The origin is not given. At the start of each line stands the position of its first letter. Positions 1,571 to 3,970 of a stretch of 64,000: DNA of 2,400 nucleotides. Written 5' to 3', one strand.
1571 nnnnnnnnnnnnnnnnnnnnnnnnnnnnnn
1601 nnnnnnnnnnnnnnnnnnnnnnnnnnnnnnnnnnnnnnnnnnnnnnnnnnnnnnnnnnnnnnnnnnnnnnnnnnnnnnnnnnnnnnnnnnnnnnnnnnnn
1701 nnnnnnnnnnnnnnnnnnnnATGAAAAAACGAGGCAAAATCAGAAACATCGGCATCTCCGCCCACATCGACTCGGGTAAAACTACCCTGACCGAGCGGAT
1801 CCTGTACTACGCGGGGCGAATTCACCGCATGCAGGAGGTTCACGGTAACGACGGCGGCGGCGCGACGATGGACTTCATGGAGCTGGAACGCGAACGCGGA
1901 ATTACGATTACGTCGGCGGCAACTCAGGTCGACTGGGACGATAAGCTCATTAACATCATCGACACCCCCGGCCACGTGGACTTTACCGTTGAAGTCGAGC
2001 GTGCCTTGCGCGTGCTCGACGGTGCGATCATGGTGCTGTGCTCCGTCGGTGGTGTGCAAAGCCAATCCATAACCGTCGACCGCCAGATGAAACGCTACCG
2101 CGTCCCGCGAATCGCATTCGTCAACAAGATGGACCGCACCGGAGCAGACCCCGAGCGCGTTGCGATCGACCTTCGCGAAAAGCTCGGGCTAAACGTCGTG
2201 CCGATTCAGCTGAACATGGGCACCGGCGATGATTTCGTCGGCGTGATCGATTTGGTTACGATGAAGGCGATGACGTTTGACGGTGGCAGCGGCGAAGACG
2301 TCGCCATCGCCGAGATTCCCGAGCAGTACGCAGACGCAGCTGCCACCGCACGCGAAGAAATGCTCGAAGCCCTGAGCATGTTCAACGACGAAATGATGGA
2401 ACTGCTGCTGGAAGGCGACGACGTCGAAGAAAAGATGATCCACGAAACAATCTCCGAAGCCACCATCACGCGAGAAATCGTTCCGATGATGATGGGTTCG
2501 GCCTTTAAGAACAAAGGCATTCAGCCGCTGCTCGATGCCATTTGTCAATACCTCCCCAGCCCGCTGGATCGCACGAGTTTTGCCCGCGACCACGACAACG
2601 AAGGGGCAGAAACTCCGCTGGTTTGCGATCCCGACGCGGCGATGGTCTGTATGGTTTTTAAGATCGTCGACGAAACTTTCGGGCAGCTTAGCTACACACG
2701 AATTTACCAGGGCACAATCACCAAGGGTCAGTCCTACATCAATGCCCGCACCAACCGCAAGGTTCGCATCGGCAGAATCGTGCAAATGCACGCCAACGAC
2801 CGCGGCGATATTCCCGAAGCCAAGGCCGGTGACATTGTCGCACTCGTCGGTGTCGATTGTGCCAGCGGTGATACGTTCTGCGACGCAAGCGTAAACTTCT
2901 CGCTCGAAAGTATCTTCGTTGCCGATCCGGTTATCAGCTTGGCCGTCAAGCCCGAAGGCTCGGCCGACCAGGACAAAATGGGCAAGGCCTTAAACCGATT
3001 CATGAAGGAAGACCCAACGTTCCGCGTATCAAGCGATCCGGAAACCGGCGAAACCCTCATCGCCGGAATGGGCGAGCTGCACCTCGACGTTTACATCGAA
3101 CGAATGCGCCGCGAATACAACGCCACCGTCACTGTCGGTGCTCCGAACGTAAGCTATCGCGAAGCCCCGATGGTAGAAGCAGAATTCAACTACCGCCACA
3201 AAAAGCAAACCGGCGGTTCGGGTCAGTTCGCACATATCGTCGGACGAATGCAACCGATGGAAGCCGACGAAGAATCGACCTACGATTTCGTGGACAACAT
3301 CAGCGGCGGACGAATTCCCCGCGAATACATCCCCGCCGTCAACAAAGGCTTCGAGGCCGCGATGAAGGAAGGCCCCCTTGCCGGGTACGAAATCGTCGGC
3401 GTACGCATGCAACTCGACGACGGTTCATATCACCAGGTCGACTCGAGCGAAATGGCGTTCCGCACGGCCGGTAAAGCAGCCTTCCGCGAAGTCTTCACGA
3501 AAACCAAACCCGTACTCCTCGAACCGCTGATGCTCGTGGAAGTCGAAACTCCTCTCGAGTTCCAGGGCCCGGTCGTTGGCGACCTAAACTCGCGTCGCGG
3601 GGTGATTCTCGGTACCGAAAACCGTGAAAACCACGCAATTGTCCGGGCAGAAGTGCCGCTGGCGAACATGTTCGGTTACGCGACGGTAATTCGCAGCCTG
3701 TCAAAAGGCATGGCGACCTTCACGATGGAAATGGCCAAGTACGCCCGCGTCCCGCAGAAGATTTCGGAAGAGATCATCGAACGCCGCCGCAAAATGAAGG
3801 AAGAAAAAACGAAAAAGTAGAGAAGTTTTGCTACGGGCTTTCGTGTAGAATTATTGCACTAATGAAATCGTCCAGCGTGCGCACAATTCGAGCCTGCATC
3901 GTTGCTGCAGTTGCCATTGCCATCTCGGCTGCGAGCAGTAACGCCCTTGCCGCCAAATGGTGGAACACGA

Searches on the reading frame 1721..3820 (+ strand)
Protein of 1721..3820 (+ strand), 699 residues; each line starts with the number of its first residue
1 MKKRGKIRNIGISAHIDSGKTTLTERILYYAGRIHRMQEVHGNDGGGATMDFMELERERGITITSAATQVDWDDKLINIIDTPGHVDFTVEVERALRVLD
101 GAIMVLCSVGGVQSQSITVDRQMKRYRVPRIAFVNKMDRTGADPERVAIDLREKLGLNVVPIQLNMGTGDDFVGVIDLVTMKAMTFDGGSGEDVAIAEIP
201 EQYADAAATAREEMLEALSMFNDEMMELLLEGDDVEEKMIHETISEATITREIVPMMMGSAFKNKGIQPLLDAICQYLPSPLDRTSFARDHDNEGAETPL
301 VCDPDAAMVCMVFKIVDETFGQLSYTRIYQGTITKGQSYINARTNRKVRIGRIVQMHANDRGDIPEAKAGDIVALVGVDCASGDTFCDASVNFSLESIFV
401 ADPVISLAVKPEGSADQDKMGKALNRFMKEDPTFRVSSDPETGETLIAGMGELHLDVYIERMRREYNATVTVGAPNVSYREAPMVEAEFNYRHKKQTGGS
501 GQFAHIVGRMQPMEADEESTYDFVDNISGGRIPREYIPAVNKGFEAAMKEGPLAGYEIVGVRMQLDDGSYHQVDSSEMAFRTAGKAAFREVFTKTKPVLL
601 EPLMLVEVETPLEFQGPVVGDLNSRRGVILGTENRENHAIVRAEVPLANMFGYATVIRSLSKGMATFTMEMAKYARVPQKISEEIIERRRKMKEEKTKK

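Call 12: find_encoding_contigs(protein=window:1721-3820:+, flank=10000, max_places=10)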
Protein window:1721-3820:+ (699 aa): 3 contigs read that carry it; 2 places shown.
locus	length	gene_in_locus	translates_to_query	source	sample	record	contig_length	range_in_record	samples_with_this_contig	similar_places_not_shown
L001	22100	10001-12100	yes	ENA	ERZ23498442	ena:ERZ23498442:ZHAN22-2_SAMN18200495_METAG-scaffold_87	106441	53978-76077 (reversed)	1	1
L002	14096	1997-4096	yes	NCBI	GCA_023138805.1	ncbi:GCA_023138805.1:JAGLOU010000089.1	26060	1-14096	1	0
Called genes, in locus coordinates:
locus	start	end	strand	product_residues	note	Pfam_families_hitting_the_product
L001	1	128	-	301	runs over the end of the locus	-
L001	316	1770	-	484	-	PF01704:UDPGP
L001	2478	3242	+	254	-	PF07963:N_methyl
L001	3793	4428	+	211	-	-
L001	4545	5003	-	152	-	PF19571:ACT_8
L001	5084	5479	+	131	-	PF08308:PEGA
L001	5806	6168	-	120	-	PF01242:PTPS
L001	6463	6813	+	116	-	PF00011:HSP20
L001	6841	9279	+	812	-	PF02190:LON_substr_bdg, PF00004:AAA, PF07728:AAA_5 (weak), PF22667:Lon_lid, PF05362:Lon_C, PF13541:ChlI (weak)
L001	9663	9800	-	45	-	-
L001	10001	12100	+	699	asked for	PF00009:GTP_EFTU, PF03144:GTP_EFTU_D2, PF22042:EF-G_D2, PF14492:EFG_III, PF16658:RF3_C (faint), PF03764:EFG_IV, PF00679:EFG_C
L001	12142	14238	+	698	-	PF07691:PA14, PF00801:PKD, PF18911:PKD_4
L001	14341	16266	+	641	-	PF13231:PMT_2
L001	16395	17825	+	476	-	PF13646:HEAT_2 (weak)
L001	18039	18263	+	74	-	PF12669:FeoB_associated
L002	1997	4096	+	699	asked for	PF00009:GTP_EFTU, PF03144:GTP_EFTU_D2, PF22042:EF-G_D2, PF14492:EFG_III, PF16658:RF3_C (faint), PF03764:EFG_IV, PF00679:EFG_C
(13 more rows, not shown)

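Call 24: find_homologous_proteins(query=window:1721-3820:+, max_evalue=1e-100)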
Query window:1721-3820:+ (699 aa): 8000 proteins with E <= 1e-100 among 8000 candidates; the best 120 are listed.
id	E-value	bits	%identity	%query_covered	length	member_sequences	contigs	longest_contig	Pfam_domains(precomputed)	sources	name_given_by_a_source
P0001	0.0e+0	1563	100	100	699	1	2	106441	PF00679.31,PF14492.13,PF00009.34,PF03764.25,PF16658.12,PF03144.32,PF22042.3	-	-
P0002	0.0e+0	1408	89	100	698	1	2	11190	PF00679.31,PF14492.13,PF00009.34,PF03764.25,PF16658.12,PF03144.32,PF22042.3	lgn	-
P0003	0.0e+0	1402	89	100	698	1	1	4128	PF00679.31,PF14492.13,PF00009.34,PF03764.25,PF03144.32,PF22042.3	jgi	-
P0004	0.0e+0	1372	87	99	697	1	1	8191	PF00679.31,PF14492.13,PF00009.34,PF03764.25,PF16658.12,PF03144.32,PF22042.3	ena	-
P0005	0.0e+0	1288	82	100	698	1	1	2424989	PF00679.31,PF14492.13,PF00009.34,PF03764.25,PF16658.12,PF03144.32,PF22042.3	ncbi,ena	-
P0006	0.0e+0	1268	80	100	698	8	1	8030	PF00679.31,PF14492.13,PF00009.34,PF03764.25,PF16658.12,PF03144.32,PF22042.3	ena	-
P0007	0.0e+0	1251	79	99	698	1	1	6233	PF00679.31,PF14492.13,PF00009.34,PF03764.25,PF16658.12,PF03144.32,PF22042.3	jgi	jgi:elongation factor G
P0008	0.0e+0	1250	78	100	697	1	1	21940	PF00679.31,PF14492.13,PF00009.34,PF03764.25,PF16658.12,PF03144.32,PF22042.3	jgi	-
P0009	0.0e+0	1250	78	100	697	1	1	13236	PF00679.31,PF14492.13,PF00009.34,PF03764.25,PF16658.12,PF03144.32,PF22042.3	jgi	-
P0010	0.0e+0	1247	79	99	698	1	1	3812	PF00679.31,PF14492.13,PF00009.34,PF03764.25,PF16658.12,PF03144.32,PF22042.3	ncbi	-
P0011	0.0e+0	1244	79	100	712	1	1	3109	PF00679.31,PF14492.13,PF00009.34,PF03764.25,PF16658.12,PF03144.32,PF22042.3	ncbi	-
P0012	0.0e+0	1236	78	100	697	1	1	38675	PF00679.31,PF14492.13,PF00009.34,PF03764.25,PF16658.12,PF03144.32,PF22042.3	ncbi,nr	ncbi:MAG: elongation factor G [Phycisphaerae bacterium]|nr:elongation factor G [Phycisphaerae bacter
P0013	0.0e+0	1232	77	100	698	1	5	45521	PF00679.31,PF14492.13,PF00009.34,PF03764.25,PF16658.12,PF03144.32,PF22042.3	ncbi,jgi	-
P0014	0.0e+0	1232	77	100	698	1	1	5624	PF00679.31,PF14492.13,PF00009.34,PF03764.25,PF16658.12,PF03144.32,PF22042.3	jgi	-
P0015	0.0e+0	1232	77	100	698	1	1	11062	PF00679.31,PF14492.13,PF00009.34,PF03764.25,PF16658.12,PF03144.32,PF22042.3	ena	-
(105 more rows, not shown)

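Call 25: find_encoding_contigs(protein=P0002, flank=10000, max_places=4)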
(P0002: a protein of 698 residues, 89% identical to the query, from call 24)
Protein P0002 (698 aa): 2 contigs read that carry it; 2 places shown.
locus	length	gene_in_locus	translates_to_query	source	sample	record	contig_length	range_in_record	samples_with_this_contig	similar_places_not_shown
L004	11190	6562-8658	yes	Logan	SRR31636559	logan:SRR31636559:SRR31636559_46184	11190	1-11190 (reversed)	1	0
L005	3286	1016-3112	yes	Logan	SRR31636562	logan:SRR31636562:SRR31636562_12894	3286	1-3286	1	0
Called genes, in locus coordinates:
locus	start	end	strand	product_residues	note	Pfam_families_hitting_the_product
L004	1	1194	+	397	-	?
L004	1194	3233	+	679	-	PF00596:Aldolase_II, PF00106:adh_short, PF13561:adh_short_C2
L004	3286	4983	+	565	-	PF08240:ADH_N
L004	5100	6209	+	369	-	-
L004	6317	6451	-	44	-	-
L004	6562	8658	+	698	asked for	PF00009:GTP_EFTU, PF22042:EF-G_D2, PF03144:GTP_EFTU_D2, PF14492:EFG_III, PF16658:RF3_C (faint), PF03764:EFG_IV, PF00679:EFG_C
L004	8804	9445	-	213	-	-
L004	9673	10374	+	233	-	-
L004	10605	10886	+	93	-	PF13616:Rotamase_3, PF00639:Rotamase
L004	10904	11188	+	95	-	?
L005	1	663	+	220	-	?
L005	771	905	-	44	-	-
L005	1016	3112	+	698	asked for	PF00009:GTP_EFTU, PF22042:EF-G_D2, PF03144:GTP_EFTU_D2, PF14492:EFG_III, PF16658:RF3_C (faint), PF03764:EFG_IV, PF00679:EFG_C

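Call 26: find_encoding_contigs(protein=P0005, flank=10000, max_places=4)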
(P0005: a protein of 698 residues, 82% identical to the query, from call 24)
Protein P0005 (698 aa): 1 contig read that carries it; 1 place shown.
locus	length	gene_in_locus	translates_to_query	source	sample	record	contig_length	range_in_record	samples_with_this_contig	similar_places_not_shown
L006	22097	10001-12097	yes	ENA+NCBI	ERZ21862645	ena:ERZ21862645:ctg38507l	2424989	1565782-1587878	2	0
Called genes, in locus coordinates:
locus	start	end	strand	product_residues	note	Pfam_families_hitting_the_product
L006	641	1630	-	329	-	PF12833:HTH_18, PF00165:HTH_AraC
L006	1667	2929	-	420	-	-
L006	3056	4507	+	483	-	PF00772:DnaB, PF20307:divDNAB (faint), PF13481:AAA_25, PF03796:DnaB_C, PF06745:ATPase (weak)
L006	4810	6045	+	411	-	-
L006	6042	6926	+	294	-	PF01555:N6_N4_Mtase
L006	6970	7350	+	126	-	PF14534:DUF4440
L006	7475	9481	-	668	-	PF03483:B3_4, PF03484:B5, PF17759:tRNA_synthFbeta, PF03147:FDX-ACB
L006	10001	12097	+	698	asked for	PF00009:GTP_EFTU, PF22042:EF-G_D2, PF03144:GTP_EFTU_D2, PF14492:EFG_III, PF16658:RF3_C (weak), PF03764:EFG_IV, PF00679:EFG_C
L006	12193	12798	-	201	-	-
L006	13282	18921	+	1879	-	PF00754:F5_F8_type_C, PF22633:F5_F8_type_C_2, PF17803:Cadherin_4, PF17963:Big_9 (weak), PF00028:Cadherin, PF00028:Cadherin, PF00028:Cadherin, PF00028:Cadherin, +7 more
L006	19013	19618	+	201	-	PF02659:Mntp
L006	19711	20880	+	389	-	PF17788:HypF_C, PF00814:TsaD (faint), PF22521:HypF_C_2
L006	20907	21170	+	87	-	PF01455:HupF_HypC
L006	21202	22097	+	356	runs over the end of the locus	PF01924:HypD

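Call 27: find_encoding_contigs(protein=P0004, flank=10000, max_places=4)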
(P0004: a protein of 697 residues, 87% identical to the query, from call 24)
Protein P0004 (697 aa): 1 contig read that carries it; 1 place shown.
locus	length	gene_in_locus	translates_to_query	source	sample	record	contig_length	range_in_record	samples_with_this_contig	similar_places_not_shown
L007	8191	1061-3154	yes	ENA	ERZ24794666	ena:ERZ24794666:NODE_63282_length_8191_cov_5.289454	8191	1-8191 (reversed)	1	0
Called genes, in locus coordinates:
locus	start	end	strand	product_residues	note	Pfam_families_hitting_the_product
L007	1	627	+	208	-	?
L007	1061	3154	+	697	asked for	PF00009:GTP_EFTU, PF03144:GTP_EFTU_D2, PF22042:EF-G_D2, PF14492:EFG_III, PF16658:RF3_C (faint), PF03764:EFG_IV, PF00679:EFG_C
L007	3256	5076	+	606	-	PF02321:OEP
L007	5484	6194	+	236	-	PF25990:Beta-barrel_YknX (weak), PF25975:CzcB_C, PF25989:YknX_C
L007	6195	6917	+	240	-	PF02463:SMC_N (faint), PF00005:ABC_tran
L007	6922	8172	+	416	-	PF12704:MacB_PCD, PF02687:FtsX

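Call 62: search_protein_families(library=pfam, proteins=[L006:4810-6045:+], max_evalue=0.01)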
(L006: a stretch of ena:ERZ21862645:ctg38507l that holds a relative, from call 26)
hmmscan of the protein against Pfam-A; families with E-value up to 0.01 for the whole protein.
L006:4810-6045:+ (411 aa): 0 families

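Call 75: find_encoding_contigs(protein=P0013, flank=10000, max_places=6)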
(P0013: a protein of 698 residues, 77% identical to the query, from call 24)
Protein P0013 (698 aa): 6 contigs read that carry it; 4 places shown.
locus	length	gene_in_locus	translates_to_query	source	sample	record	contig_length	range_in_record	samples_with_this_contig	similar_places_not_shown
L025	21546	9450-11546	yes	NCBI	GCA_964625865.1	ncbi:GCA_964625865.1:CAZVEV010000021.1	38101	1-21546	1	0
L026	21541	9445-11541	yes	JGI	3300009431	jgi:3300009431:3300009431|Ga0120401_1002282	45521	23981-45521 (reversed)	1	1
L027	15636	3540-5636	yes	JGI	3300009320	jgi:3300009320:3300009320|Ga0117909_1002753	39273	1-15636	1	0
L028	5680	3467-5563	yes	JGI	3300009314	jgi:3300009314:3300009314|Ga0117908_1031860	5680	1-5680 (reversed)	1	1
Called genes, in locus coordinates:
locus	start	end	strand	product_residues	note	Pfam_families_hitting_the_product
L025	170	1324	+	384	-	-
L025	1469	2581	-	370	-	PF03109:ABC1 (faint), PF07714:PK_Tyr_Ser-Thr, PF00069:Pkinase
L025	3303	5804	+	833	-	-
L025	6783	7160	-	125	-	PF01381:HTH_3 (weak), PF13560:HTH_31 (faint)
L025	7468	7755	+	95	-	-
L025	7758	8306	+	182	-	PF04545:Sigma70_r4 (faint)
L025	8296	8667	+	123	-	-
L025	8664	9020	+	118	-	-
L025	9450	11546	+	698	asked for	PF00009:GTP_EFTU, PF16658:RF3_C (faint), PF22042:EF-G_D2, PF03144:GTP_EFTU_D2, PF14492:EFG_III, PF03764:EFG_IV, PF00679:EFG_C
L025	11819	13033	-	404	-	PF08305:NPCBM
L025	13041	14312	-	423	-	-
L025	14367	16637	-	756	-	-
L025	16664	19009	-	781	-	-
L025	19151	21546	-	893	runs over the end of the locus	-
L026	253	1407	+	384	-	-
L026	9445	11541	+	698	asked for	PF00009:GTP_EFTU, PF16658:RF3_C (faint), PF22042:EF-G_D2, PF03144:GTP_EFTU_D2, PF14492:EFG_III, PF03764:EFG_IV, PF00679:EFG_C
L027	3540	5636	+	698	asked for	PF00009:GTP_EFTU, PF16658:RF3_C (faint), PF22042:EF-G_D2, PF03144:GTP_EFTU_D2, PF14492:EFG_III, PF03764:EFG_IV, PF00679:EFG_C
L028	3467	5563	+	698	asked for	PF00009:GTP_EFTU, PF16658:RF3_C (faint), PF22042:EF-G_D2, PF03144:GTP_EFTU_D2, PF14492:EFG_III, PF03764:EFG_IV, PF00679:EFG_C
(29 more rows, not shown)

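Call 76: find_encoding_contigs(protein=P0006, flank=10000, max_places=6)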
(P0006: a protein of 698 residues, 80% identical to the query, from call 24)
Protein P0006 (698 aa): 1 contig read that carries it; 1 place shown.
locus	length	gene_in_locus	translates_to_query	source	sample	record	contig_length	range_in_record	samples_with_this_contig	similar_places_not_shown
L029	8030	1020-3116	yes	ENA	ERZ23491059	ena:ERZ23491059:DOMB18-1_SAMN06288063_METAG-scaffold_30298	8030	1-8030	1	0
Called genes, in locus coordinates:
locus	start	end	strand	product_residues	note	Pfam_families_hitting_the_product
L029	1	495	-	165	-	?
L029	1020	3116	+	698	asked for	PF00009:GTP_EFTU, PF22042:EF-G_D2, PF03144:GTP_EFTU_D2, PF14492:EFG_III, PF16658:RF3_C (weak), PF03764:EFG_IV, PF00679:EFG_C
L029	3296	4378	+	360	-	PF17788:HypF_C, PF00814:TsaD (faint), PF22521:HypF_C_2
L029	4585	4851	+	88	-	PF01455:HupF_HypC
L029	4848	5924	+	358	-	PF01924:HypD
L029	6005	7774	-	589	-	-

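Call 85: find_encoding_contigs(protein=P0012, flank=10000, max_places=3)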
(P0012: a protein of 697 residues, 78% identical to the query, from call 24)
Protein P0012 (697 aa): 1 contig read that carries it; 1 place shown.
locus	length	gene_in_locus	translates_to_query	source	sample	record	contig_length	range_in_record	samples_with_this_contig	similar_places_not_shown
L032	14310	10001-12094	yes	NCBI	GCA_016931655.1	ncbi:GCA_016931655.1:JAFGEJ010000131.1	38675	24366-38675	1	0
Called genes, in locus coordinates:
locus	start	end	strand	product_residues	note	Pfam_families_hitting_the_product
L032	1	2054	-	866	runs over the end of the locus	PF01326:PPDK_N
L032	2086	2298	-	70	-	PF21748:UPF0150 (weak), PF15919:HicB_lk_antitox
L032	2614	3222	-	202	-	PF01966:HD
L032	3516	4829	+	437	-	PF02812:ELFV_dehydrog_N, PF00208:ELFV_dehydrog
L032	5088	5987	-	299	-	PF20434:BD-FAE (weak), PF00326:Peptidase_S9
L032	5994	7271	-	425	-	PF00696:AA_kinase, PF01842:ACT (weak), PF13840:ACT_7, PF22468:ACT_9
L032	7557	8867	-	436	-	PF05977:MFS_3, PF07690:MFS_1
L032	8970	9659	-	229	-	PF00596:Aldolase_II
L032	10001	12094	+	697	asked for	PF00009:GTP_EFTU, PF03144:GTP_EFTU_D2, PF22042:EF-G_D2, PF14492:EFG_III, PF16658:RF3_C (weak), PF03764:EFG_IV, PF00679:EFG_C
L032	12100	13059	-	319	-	PF00389:2-Hacid_dh, PF02826:2-Hacid_dh_C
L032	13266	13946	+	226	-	PF00392:GntR, PF07729:FCD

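Call 86: find_encoding_contigs(protein=P0008, flank=10000, max_places=3)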
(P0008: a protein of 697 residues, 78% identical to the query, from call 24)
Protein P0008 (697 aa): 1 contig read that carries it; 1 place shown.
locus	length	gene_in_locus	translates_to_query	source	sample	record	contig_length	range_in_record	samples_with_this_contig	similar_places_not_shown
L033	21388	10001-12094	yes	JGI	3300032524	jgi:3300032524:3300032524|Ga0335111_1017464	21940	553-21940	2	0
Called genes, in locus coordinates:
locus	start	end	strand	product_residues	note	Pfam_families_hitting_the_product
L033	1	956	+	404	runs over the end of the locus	PF08305:NPCBM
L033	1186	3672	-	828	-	PF00672:HAMP, PF00512:HisKA, PF02518:HATPase_c, PF00072:Response_reg, PF01627:Hpt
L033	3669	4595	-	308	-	PF04392:ABC_sub_bind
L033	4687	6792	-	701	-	PF07715:Plug, PF14905:OMP_b-brl_3 (weak)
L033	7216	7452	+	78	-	-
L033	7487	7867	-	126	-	PF01381:HTH_3 (weak), PF13560:HTH_31 (weak)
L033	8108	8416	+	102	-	-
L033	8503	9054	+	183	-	-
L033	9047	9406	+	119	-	-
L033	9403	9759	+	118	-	-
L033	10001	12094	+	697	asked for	PF00009:GTP_EFTU, PF03144:GTP_EFTU_D2, PF22042:EF-G_D2, PF14492:EFG_III, PF16658:RF3_C (weak), PF03764:EFG_IV, PF00679:EFG_C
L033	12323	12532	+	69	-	-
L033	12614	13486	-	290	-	PF17930:LpxI_N, PF06230:LpxI_C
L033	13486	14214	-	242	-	PF02463:SMC_N (faint), PF00005:ABC_tran, PF13304:AAA_21 (faint)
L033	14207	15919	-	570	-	PF02687:FtsX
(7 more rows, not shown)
